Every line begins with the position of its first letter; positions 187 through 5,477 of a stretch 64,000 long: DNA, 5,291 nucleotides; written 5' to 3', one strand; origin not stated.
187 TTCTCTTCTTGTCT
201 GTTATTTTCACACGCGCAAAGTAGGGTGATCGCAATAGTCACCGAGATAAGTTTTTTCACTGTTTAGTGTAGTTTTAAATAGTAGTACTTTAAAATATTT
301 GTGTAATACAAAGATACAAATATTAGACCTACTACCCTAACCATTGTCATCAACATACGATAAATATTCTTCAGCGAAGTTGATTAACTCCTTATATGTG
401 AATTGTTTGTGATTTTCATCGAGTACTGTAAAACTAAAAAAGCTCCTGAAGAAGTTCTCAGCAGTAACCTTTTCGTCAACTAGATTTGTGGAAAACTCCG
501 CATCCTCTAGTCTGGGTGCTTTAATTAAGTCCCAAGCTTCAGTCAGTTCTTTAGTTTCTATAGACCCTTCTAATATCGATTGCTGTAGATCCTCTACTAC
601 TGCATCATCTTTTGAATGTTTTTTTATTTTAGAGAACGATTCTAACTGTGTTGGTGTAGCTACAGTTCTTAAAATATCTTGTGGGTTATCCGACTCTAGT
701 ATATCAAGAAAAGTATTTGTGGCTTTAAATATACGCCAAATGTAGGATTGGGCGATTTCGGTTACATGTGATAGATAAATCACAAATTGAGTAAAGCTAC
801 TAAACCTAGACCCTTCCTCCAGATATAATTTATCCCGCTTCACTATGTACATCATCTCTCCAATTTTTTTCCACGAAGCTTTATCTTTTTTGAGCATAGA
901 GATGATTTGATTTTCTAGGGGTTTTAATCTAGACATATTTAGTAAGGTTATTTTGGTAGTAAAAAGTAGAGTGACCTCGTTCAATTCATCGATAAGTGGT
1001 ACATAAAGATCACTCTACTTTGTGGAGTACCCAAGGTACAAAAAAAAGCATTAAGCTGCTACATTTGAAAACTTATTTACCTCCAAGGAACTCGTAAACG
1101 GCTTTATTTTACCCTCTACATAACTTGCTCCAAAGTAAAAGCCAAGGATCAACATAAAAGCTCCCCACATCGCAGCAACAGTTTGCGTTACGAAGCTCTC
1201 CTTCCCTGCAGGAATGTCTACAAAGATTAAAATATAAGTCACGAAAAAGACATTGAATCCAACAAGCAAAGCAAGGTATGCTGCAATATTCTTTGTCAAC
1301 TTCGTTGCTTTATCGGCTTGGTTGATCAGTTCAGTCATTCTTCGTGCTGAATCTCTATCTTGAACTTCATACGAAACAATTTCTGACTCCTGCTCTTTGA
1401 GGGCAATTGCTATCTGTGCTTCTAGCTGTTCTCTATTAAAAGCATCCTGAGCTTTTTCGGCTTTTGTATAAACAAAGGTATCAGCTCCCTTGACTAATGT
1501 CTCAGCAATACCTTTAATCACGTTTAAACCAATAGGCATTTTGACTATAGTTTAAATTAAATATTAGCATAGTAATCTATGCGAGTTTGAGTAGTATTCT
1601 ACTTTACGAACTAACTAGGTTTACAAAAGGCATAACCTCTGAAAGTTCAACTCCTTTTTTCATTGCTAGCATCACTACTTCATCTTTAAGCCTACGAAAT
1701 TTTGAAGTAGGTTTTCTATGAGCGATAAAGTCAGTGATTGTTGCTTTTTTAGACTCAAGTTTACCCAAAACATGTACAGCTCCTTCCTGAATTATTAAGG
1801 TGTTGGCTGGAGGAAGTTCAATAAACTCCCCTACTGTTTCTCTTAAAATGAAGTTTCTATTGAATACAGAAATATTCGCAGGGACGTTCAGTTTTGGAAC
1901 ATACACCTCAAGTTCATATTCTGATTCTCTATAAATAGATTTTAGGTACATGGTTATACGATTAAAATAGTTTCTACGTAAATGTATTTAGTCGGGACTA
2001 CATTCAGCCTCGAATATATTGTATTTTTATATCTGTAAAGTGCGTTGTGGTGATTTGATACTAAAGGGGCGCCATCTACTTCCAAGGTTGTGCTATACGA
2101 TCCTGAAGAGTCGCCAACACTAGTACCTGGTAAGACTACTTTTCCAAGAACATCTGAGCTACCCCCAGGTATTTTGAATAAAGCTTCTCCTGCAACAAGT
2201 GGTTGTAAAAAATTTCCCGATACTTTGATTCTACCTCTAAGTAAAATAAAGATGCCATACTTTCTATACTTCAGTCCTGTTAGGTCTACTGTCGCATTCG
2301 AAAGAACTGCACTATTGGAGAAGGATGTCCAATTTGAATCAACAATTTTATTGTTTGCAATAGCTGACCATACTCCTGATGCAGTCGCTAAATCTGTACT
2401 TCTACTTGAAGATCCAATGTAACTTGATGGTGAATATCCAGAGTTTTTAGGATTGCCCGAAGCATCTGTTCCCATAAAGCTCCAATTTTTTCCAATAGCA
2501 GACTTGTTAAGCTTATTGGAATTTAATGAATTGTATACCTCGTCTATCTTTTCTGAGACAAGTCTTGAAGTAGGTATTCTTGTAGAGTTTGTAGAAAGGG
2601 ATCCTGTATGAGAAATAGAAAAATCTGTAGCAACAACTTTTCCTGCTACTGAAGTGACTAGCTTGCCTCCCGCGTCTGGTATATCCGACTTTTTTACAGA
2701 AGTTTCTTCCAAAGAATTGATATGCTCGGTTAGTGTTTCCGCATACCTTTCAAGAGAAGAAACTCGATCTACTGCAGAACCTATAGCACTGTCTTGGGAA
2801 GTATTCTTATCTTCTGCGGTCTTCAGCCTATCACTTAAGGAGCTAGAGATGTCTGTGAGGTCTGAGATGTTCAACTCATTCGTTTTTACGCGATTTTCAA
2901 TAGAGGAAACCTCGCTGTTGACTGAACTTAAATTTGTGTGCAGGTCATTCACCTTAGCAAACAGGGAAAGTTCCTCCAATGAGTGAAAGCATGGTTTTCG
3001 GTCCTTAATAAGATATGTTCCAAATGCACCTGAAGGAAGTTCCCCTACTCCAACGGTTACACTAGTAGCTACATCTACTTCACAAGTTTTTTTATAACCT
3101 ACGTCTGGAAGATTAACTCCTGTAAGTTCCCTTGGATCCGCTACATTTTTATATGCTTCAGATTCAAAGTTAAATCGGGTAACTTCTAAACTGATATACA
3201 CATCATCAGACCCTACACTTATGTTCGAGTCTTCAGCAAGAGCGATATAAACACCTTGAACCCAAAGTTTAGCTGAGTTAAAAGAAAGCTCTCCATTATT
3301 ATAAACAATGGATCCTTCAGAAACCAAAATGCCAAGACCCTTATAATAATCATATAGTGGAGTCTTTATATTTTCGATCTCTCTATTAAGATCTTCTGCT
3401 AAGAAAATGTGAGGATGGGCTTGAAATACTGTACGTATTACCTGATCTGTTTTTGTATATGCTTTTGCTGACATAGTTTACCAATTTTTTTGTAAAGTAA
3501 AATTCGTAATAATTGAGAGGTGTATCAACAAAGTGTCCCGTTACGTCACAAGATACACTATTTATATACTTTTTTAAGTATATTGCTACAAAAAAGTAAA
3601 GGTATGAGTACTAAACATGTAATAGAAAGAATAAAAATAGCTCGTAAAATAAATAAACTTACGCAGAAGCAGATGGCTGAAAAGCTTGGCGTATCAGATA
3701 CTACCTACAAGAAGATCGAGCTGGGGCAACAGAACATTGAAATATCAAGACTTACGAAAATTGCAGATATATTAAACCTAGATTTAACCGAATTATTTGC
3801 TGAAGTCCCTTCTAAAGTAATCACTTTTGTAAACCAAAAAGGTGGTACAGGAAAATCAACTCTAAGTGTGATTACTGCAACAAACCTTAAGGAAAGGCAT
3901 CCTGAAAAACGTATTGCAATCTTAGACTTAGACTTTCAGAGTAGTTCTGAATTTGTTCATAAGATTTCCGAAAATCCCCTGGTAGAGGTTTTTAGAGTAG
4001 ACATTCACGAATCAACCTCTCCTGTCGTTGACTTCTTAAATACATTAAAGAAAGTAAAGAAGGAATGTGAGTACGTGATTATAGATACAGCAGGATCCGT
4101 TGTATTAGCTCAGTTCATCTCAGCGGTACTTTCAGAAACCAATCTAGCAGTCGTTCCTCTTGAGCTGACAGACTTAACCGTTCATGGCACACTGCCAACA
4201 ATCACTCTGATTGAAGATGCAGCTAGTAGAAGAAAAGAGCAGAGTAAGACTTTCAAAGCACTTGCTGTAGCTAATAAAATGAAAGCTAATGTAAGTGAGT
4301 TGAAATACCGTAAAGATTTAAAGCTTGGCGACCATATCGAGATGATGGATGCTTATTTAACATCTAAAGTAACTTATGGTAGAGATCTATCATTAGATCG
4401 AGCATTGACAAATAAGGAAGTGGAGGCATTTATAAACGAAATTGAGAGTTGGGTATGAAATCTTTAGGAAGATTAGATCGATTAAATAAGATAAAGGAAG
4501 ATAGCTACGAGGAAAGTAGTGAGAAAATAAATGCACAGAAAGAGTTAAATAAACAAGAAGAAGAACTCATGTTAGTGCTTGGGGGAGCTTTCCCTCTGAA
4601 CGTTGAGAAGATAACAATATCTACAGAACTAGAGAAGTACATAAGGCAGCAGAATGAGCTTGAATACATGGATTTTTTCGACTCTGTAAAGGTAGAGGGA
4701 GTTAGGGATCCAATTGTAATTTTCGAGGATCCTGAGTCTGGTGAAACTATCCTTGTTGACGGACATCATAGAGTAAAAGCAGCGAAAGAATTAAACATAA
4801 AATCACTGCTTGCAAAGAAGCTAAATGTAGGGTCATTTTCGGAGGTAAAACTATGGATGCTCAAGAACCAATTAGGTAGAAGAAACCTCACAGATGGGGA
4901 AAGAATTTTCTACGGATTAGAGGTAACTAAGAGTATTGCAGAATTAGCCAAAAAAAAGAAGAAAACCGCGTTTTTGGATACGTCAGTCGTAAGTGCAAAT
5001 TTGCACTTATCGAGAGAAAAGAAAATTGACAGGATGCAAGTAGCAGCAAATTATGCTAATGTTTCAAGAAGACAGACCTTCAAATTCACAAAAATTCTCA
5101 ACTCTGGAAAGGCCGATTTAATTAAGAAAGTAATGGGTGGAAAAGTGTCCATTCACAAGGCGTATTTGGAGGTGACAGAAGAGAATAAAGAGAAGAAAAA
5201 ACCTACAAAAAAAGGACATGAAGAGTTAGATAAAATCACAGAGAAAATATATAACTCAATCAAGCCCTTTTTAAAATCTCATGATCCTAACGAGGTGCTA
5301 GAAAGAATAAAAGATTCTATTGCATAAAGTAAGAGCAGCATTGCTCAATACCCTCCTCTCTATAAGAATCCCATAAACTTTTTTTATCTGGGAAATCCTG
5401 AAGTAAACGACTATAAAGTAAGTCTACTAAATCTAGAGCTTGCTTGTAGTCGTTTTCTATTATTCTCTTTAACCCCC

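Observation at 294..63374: Conserved 12-nt motif (gene-sense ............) 6-33 nt upstream of 14 start codons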

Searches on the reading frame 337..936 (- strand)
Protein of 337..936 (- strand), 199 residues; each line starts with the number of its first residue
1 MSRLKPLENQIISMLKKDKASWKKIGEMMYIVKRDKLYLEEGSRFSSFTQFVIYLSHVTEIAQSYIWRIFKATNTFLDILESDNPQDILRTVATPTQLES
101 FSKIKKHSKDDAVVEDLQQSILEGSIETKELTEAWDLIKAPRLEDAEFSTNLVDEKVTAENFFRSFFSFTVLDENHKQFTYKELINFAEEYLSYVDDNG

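Call 55: search_protein_families(library=phrogs, max_evalue=0.001, proteins=[window:337-936:-])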
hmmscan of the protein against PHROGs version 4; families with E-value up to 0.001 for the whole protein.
window:337-936:- (199 aa): 0 families

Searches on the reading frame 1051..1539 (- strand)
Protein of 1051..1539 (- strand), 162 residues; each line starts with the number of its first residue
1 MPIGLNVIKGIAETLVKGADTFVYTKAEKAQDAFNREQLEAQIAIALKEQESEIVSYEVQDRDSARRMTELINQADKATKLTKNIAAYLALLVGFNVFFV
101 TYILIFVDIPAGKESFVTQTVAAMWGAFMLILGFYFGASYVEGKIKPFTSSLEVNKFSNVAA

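Call 55: search_protein_families(library=phrogs, max_evalue=0.001, proteins=[window:1051-1539:-])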
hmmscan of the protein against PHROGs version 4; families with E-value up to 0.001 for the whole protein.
window:1051-1539:- (162 aa): 2 families
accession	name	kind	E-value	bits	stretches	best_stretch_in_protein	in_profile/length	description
phrog_1544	-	unknown function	1.9e-06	28.7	1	37-138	68-177/200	-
phrog_9990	-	unknown function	1.3e-05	26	1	83-144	4-65/72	-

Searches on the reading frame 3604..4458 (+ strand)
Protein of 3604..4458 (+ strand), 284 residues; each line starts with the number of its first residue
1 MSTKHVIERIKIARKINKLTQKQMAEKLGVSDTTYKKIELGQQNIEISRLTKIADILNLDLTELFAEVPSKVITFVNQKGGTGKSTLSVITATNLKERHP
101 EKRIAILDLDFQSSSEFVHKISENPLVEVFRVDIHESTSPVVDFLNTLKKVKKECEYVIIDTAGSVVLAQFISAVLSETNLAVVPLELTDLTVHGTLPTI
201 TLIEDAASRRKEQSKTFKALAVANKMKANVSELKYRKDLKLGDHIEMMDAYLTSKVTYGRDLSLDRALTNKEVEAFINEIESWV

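Call 47: search_protein_families(library=pfam, max_evalue=0.01, proteins=[window:3604-4458:+])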
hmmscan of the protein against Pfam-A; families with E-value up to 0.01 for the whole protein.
window:3604-4458:+ (284 aa): 10 families
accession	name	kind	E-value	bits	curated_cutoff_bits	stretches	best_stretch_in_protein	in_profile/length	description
PF13614.12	AAA_31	-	4e-14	53.4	27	2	70-124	1-53/177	AAA domain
PF01381.28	HTH_3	-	4.3e-14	52.7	23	1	10-64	1-55/55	Helix-turn-helix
PF12844.13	HTH_19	-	7e-14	51.9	30.2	1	8-66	2-60/64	Helix-turn-helix domain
PF01656.29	CbiA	-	1.7e-09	38.2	25.4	1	73-199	1-54/125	CobQ/CobB/MinD/ParA nucleotide binding domain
PF09140.17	MipZ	-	2.1e-08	34.3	20.7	1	72-186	2-129/262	ATPase MipZ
PF13560.12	HTH_31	-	6e-07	30.1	27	1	10-63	6-60/64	Helix-turn-helix domain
PF10609.15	ParA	-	3e-05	24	27.1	1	71-112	4-43/246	NUBPL iron-transfer P-loop NTPase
PF13443.12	HTH_26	-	4.2e-05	24.2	22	1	12-66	4-59/63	Cro/C1-type HTH DNA-binding domain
PF07015.17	VirC1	-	0.00054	19.8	24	1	71-206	2-133/231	VirC1 protein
PF00448.28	SRP54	-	0.0014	18.8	22.7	1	73-172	4-101/196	SRP54-type protein, GTPase domain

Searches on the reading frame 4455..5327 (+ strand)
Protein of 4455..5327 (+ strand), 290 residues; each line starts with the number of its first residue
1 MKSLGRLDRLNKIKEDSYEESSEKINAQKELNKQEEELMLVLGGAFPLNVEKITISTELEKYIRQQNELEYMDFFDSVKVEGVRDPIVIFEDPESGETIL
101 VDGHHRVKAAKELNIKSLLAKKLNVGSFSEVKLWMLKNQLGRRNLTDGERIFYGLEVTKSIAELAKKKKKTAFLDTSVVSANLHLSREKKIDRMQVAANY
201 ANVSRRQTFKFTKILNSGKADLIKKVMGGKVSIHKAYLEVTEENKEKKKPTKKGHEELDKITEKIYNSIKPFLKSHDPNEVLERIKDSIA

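Call 47: search_protein_families(library=pfam, max_evalue=0.01, proteins=[window:4455-5327:+])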
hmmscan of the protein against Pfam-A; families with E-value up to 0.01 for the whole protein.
window:4455-5327:+ (290 aa): 0 families

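Call 55: search_protein_families(library=phrogs, max_evalue=0.001, proteins=[window:4455-5327:+])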
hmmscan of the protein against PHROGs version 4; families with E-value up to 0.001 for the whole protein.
window:4455-5327:+ (290 aa): 17 families
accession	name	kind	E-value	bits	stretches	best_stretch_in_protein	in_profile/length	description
phrog_12047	-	DNA, RNA and nucleotide metabolism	2.2e-15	58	1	69-266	21-210/301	ParB-like partition nuclease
phrog_4715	-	DNA, RNA and nucleotide metabolism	7.2e-13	48.8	1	69-280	169-368/630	ParB-like partition protein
phrog_21315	-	unknown function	1.8e-08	34.8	1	60-237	21-174/415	-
phrog_1033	-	DNA, RNA and nucleotide metabolism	3.6e-08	34.6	1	66-254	53-257/334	ParB-like partition protein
phrog_6218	-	DNA, RNA and nucleotide metabolism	2.2e-06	28.1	1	63-119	20-75/506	ParB-like partition protein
phrog_8071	-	DNA, RNA and nucleotide metabolism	3.7e-06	27.4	1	58-234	14-181/389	ParB-like partition protein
phrog_2159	-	DNA, RNA and nucleotide metabolism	1.5e-05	25.5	1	76-125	89-138/365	ParB-like partition protein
phrog_25613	-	unknown function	8.7e-05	23.7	1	78-118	52-92/148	-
phrog_26387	-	DNA, RNA and nucleotide metabolism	8.7e-05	23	1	62-130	24-92/252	ParB-like partition nuclease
phrog_31451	-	unknown function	9.5e-05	22.8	1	48-116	13-79/298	-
phrog_3951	-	unknown function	0.00013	22.6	1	48-188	21-154/301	-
phrog_498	-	other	0.0002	21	1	47-118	32-102/633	DNA methyltransferase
phrog_723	-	DNA, RNA and nucleotide metabolism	0.00022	22.1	1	59-119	21-82/223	ParB-like partition protein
phrog_620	-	DNA, RNA and nucleotide metabolism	0.00041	21.5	0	64-141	25-98/217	ParB-like partition protein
phrog_4635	-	unknown function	0.00047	21.4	0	60-119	27-81/103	-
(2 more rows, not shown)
